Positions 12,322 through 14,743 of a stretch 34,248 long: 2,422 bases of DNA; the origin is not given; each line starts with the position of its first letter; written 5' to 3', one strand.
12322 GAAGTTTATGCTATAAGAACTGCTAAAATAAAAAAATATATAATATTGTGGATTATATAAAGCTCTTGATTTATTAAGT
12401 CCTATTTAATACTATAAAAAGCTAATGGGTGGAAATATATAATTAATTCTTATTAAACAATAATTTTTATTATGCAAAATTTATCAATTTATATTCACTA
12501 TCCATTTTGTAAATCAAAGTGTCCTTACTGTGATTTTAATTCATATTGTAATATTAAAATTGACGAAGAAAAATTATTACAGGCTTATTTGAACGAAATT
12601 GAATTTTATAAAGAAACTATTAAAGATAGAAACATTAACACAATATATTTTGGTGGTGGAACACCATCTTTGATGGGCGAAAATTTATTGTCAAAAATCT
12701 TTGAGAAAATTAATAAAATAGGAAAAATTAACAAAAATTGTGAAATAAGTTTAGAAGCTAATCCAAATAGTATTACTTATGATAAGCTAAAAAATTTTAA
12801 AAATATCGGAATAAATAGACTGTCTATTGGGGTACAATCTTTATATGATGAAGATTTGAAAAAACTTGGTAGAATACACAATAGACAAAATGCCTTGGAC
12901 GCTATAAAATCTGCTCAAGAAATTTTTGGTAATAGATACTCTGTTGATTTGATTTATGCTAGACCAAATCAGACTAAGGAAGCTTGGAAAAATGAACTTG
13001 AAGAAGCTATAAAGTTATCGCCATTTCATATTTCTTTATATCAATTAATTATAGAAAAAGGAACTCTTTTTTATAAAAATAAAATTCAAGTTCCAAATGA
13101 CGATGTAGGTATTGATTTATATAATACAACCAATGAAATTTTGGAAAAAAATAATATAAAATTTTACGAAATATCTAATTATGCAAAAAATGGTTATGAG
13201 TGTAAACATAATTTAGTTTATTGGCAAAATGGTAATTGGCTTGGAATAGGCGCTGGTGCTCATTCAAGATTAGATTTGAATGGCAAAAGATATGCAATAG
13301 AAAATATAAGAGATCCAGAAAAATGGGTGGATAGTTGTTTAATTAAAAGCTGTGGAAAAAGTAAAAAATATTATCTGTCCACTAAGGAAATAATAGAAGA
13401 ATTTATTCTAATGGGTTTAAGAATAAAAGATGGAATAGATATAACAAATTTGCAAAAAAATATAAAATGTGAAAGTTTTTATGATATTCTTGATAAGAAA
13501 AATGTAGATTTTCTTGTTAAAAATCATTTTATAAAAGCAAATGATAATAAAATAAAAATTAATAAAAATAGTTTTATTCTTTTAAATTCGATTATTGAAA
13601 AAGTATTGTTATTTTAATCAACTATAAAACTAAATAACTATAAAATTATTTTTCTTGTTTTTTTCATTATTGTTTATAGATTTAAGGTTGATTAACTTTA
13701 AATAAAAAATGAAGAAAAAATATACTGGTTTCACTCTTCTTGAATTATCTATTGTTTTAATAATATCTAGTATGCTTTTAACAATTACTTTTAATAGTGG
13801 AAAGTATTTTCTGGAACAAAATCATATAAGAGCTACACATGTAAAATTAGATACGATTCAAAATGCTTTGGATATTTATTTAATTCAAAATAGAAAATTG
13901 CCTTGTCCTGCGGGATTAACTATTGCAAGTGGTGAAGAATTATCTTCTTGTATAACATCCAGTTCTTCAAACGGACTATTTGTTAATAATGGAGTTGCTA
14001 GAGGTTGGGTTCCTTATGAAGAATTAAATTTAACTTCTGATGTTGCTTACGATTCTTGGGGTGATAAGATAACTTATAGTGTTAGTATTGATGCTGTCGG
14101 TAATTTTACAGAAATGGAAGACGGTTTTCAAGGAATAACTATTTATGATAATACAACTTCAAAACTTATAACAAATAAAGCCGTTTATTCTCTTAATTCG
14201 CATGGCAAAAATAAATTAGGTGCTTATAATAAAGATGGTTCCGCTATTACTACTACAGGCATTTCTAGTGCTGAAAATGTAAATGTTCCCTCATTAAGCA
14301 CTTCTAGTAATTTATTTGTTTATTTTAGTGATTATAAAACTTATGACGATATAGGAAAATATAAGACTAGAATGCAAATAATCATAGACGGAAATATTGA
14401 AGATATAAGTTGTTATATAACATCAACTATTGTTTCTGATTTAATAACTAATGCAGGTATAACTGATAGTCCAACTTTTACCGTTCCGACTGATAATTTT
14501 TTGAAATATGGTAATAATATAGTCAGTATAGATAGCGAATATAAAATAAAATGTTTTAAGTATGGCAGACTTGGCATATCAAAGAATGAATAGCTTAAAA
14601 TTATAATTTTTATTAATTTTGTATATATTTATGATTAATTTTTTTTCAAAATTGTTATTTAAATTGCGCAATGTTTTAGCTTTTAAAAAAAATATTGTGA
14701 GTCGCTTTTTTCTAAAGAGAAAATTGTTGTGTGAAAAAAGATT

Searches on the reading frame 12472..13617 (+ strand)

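Call 21: search_protein_families(library=pfam, proteins=[window:12472-13617:+], max_evalue=0.001)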
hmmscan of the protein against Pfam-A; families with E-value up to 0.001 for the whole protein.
window:12472-13617:+ (381 aa): 2 families
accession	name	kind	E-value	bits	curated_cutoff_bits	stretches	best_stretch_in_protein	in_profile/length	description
PF04055.27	Radical_SAM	-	1.4e-24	87.5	29.5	1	7-177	1-164/166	Radical SAM superfamily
PF06969.22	HemN_C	-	0.0001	22.7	24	1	302-330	1-29/67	HemN C-terminal domain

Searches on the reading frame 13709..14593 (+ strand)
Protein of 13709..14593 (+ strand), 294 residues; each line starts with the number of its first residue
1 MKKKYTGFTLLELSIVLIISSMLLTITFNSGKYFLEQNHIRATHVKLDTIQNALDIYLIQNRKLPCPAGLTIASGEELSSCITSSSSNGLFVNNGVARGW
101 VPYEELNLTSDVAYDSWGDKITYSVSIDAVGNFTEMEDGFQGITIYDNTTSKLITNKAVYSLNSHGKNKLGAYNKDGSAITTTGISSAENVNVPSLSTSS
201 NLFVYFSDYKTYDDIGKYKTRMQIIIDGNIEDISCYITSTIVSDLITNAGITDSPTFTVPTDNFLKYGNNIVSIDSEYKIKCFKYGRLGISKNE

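Call 4: search_protein_families(library=pfam, proteins=[window:13709-14593:+], max_evalue=1)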
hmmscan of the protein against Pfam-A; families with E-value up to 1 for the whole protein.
window:13709-14593:+ (294 aa): 2 families
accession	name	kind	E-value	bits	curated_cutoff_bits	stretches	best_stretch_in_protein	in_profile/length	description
PF07963.17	N_methyl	-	1.9e-05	24.5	21.2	1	3-27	2-26/27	Prokaryotic N-terminal methylation motif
PF06742.16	DUF1214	-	0.022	15.7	25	1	137-184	33-80/112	Protein of unknown function (DUF1214)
